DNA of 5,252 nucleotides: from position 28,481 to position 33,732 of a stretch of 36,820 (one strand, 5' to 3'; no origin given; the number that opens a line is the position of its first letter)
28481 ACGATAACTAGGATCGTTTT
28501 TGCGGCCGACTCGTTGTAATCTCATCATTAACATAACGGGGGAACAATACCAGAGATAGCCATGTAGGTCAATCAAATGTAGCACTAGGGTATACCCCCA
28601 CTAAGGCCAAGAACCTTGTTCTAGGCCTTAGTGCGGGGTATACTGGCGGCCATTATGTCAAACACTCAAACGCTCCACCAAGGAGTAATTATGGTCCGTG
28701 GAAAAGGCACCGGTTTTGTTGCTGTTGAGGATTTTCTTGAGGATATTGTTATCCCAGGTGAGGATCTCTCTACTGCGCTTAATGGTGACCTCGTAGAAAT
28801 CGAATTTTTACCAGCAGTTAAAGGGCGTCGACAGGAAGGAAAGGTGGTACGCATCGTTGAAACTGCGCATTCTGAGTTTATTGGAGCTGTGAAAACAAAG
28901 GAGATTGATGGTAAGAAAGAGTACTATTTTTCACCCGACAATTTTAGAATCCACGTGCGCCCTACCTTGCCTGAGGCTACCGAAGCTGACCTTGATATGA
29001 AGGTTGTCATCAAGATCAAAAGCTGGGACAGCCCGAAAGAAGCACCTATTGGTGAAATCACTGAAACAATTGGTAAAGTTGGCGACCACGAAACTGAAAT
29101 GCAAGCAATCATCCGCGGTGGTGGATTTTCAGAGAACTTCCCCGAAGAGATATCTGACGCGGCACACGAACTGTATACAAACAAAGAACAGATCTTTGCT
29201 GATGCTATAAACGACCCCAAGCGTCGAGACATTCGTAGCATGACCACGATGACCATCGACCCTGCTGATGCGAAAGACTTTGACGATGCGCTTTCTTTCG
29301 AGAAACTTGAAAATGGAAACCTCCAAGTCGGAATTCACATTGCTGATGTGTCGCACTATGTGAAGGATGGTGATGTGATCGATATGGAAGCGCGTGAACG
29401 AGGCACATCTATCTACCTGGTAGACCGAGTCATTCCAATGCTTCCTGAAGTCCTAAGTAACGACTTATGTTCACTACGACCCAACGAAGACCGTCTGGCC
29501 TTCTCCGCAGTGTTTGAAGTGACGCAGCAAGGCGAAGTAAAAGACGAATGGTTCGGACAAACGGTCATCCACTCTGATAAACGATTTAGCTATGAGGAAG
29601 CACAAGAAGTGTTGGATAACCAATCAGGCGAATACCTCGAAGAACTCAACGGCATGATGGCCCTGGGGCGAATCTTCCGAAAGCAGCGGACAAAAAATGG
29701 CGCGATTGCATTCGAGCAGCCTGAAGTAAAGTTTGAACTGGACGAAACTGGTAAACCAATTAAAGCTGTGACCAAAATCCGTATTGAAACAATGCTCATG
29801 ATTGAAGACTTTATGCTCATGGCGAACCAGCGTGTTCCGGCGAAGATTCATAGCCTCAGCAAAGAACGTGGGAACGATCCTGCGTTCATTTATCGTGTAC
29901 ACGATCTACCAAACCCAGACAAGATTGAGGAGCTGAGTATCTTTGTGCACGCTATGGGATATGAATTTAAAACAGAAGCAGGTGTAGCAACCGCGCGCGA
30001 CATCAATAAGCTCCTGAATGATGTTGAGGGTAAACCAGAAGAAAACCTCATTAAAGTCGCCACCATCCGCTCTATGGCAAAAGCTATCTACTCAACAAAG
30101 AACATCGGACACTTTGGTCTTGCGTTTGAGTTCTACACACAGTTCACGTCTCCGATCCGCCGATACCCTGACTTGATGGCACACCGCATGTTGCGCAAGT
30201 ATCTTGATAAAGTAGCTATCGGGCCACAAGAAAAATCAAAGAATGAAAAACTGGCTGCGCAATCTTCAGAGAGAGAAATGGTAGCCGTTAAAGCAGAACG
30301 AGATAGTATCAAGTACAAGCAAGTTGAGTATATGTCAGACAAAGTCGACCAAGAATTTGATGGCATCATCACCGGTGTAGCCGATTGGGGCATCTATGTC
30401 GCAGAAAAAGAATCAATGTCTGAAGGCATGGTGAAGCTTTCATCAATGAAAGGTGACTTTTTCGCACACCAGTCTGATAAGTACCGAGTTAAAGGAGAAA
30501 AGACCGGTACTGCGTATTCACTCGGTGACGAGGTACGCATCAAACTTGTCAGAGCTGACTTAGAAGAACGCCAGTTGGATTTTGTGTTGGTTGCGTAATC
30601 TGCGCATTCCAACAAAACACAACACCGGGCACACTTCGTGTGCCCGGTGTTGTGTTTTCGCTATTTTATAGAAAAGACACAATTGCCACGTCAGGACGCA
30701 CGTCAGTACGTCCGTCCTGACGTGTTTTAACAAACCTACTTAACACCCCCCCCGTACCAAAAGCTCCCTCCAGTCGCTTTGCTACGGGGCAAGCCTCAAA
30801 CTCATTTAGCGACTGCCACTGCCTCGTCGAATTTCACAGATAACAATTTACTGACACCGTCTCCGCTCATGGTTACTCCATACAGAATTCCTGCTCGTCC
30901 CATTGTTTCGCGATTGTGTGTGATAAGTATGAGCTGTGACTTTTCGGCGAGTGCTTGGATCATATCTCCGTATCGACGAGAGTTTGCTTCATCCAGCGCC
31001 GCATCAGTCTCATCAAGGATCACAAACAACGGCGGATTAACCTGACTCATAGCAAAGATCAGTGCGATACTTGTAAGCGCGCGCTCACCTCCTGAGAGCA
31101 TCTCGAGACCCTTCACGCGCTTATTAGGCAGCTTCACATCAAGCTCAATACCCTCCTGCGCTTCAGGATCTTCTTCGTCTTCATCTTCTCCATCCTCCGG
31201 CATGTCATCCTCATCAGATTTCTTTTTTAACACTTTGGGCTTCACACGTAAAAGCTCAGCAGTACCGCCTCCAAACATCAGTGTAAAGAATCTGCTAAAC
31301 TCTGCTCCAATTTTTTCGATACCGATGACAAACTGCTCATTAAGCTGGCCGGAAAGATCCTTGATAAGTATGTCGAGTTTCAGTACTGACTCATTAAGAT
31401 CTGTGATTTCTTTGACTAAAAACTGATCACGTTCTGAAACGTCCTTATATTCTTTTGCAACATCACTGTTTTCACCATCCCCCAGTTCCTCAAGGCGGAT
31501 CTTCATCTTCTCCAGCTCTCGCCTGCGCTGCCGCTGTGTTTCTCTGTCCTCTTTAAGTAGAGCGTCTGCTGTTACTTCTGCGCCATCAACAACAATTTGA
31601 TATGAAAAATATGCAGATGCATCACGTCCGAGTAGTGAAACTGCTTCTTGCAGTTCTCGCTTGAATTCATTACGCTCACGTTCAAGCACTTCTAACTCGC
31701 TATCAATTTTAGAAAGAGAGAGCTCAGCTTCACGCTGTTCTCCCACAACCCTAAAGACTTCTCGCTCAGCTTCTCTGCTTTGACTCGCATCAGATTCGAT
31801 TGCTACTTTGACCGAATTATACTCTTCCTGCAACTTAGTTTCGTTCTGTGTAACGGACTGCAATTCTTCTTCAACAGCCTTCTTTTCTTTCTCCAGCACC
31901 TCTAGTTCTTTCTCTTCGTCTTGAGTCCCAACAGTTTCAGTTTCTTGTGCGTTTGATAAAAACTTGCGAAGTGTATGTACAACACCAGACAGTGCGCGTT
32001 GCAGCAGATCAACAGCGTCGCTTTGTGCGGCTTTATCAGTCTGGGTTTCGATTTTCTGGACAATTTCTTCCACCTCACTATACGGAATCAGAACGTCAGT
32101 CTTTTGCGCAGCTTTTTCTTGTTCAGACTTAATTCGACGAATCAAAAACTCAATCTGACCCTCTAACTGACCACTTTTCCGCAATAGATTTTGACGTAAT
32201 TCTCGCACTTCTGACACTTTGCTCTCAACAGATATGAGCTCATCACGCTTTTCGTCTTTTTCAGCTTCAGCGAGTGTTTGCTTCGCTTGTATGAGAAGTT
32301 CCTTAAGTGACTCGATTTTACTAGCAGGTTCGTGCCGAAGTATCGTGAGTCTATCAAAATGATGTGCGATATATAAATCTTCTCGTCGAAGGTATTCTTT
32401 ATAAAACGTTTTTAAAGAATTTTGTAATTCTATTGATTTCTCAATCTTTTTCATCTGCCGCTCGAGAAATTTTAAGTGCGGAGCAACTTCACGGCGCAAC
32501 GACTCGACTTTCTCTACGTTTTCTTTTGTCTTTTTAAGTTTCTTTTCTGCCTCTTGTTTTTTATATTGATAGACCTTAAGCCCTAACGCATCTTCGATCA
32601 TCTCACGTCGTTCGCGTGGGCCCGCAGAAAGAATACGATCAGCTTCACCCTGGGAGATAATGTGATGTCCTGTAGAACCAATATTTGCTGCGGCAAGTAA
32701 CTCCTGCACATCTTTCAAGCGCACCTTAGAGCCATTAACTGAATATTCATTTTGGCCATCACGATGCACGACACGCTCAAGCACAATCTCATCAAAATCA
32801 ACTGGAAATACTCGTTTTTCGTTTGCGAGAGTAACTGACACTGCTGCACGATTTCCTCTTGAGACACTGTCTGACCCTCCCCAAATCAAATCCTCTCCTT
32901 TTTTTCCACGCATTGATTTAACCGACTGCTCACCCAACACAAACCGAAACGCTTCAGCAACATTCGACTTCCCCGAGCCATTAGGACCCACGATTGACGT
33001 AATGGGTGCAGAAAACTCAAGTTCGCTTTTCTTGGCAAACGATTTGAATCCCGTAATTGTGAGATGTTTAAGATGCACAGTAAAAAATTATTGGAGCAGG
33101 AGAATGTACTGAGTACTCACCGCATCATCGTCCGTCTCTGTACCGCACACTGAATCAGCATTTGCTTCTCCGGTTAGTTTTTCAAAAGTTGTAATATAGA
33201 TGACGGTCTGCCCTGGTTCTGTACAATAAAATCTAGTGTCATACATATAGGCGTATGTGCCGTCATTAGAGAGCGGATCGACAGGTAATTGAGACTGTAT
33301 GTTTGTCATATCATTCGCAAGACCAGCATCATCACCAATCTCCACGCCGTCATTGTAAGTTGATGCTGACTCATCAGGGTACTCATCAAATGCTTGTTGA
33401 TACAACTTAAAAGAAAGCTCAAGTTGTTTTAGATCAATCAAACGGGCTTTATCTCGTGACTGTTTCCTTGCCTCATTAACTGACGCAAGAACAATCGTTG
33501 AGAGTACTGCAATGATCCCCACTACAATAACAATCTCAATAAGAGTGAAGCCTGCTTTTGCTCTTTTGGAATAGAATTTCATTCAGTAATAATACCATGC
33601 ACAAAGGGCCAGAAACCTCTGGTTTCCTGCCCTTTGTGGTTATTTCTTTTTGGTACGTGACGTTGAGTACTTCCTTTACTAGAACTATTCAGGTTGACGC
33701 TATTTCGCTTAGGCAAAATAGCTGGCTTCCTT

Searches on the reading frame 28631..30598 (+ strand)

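Call 71: search_protein_families(library=pfam, proteins=[window:28631-30598:+])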
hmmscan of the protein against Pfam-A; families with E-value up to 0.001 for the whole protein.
window:28631-30598:+ (655 aa): 6 families
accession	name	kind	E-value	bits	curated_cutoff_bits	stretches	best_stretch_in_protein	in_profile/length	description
PF00773.25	RNB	-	1.1e-105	354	29.3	1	198-526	1-325/326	RNB domain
PF17876.7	CSD2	-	3.2e-17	62.8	26.2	1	99-171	1-74/74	Cold shock domain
PF08206.17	OB_RNB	-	8e-10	38.7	24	1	19-75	2-58/58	Ribonuclease B OB domain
PF17849.7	OB_Dis3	-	3.2e-09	37.2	22.8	1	121-161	33-73/77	Dis3-like cold-shock domain 2 (CSD2)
PF00575.29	S1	-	2.7e-05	24.9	22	1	570-650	2-70/74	S1 RNA binding domain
PF18614.7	RNase_II_C_S1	-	9.1e-05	22.7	26.6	1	627-654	32-59/59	RNase II-type exonuclease C-terminal S1 domain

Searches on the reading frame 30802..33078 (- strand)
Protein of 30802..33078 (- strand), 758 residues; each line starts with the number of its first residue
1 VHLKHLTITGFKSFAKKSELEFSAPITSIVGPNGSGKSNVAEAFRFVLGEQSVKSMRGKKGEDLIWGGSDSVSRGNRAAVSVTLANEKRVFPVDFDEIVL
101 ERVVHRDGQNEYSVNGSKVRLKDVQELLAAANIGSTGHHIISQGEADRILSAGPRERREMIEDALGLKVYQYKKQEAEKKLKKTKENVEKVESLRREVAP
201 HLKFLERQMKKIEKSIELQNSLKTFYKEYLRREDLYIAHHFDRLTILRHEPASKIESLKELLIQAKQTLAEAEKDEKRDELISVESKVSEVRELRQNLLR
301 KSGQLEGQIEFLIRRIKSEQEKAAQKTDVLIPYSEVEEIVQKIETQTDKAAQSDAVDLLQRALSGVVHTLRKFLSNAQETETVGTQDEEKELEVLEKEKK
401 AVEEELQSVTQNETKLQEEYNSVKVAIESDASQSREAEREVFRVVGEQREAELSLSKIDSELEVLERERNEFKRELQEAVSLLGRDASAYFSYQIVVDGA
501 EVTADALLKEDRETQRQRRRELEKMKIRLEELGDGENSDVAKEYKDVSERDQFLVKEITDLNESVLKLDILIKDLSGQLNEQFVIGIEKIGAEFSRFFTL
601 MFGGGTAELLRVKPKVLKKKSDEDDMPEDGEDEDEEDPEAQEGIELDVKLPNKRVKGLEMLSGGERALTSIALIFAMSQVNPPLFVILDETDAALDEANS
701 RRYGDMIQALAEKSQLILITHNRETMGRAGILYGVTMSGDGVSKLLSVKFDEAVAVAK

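Call 71: search_protein_families(library=pfam, proteins=[window:30802-33078:-])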
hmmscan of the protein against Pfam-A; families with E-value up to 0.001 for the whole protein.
window:30802-33078:- (758 aa): 4 families
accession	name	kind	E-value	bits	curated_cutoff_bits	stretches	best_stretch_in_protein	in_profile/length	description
PF02463.25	SMC_N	-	8.7e-59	199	40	1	2-743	1-219/220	RecF/RecN/SMC N terminal domain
PF13476.12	AAA_23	-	4.6e-15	57.2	27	1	6-253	2-177/201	AAA domain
PF13304.12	AAA_21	-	2.6e-09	38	27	1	26-70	1-50/304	AAA domain, putative AbiEii toxin, Type IV TA system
PF13175.12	AAA_15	-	2.1e-06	28.1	32.1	1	1-352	1-284/374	AAA ATPase domain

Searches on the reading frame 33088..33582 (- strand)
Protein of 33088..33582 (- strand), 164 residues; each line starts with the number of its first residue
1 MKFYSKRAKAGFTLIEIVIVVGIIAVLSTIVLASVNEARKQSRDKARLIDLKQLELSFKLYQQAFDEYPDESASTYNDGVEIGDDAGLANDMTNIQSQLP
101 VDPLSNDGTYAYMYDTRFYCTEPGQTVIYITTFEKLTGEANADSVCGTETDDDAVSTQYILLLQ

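Call 72: search_protein_families(library=pfam, proteins=[window:33088-33582:-])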
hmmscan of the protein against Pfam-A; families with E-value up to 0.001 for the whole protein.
window:33088-33582:- (164 aa): 1 family
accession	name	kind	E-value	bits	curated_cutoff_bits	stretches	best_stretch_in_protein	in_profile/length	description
PF07963.17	N_methyl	-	1.8e-06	27.7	21.2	1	7-32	2-27/27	Prokaryotic N-terminal methylation motif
